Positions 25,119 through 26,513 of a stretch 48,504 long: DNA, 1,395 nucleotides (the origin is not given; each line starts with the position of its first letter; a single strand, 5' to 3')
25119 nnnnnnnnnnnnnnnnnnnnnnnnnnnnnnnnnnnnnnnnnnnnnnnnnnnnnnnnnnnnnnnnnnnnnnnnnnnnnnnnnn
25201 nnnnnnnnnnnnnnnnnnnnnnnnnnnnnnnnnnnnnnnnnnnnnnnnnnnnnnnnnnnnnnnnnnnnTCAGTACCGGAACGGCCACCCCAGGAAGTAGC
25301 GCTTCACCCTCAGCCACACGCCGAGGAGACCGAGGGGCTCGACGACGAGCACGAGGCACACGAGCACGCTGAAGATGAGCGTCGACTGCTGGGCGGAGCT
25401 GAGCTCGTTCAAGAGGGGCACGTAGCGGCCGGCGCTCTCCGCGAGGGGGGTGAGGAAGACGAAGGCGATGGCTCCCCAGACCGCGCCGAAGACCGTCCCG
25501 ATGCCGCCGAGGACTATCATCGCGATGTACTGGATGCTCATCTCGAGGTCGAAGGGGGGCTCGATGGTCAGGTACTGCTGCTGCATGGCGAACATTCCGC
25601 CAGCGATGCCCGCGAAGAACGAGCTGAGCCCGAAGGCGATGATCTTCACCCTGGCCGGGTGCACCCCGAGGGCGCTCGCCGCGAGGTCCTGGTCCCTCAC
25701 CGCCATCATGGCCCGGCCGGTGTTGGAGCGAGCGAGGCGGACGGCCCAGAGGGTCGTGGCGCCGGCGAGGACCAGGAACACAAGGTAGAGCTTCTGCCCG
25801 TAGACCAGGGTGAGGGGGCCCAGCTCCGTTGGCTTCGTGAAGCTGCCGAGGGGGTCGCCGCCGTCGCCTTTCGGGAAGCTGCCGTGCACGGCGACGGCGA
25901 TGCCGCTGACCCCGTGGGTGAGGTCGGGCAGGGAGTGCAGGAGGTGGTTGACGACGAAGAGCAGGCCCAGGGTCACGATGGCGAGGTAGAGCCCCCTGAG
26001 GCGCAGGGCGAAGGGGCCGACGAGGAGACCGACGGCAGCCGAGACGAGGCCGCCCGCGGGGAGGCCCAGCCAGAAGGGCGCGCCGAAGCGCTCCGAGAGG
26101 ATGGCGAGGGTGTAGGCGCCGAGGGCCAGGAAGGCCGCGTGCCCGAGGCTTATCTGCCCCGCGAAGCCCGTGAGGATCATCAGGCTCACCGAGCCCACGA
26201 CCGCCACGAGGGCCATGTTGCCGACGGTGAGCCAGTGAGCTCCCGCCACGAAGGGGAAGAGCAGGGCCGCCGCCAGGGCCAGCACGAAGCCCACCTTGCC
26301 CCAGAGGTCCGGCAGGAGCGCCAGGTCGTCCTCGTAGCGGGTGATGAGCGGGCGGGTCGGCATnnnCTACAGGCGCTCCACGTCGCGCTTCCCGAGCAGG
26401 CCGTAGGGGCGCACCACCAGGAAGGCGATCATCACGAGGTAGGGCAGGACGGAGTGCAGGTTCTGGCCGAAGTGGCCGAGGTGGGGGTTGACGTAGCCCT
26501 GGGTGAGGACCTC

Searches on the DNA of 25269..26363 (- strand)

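Call 36: search_rna_families(sources=[L078, L071], threshold=gathering)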
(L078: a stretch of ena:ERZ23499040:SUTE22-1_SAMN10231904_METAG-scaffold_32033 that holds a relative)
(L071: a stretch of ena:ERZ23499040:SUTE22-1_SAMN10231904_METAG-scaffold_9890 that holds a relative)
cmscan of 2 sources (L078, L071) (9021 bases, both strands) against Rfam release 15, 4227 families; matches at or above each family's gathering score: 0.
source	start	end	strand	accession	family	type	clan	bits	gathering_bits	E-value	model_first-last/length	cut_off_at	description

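Call 95: search_rna_families(source=L078, start=2200, end=2710, threshold=evalue, max_evalue=1)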
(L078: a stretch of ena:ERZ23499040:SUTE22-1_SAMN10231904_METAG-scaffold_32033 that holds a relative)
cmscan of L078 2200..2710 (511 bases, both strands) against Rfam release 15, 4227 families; matches with E-value up to 1: 4.
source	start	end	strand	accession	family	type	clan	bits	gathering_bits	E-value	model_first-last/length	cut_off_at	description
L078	2614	2697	+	RF03505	mir-9128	Gene; miRNA;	-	21.5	53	0.37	1-95/95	no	mir-9128 microRNA precursor family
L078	2291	2324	+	RF03819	mir-Ro6-3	Gene; miRNA;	-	21.1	79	0.76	1-72/72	no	mir-Ro6-3 microRNA precursor family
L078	2291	2324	-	RF03819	mir-Ro6-3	Gene; miRNA;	-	20.8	79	0.94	1-72/72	no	mir-Ro6-3 microRNA precursor family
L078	2290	2355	-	RF02241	Xoo2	Gene; sRNA;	-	19.3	45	0.22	1-78/78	no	Xanthomonadaceae sRNA Xoo2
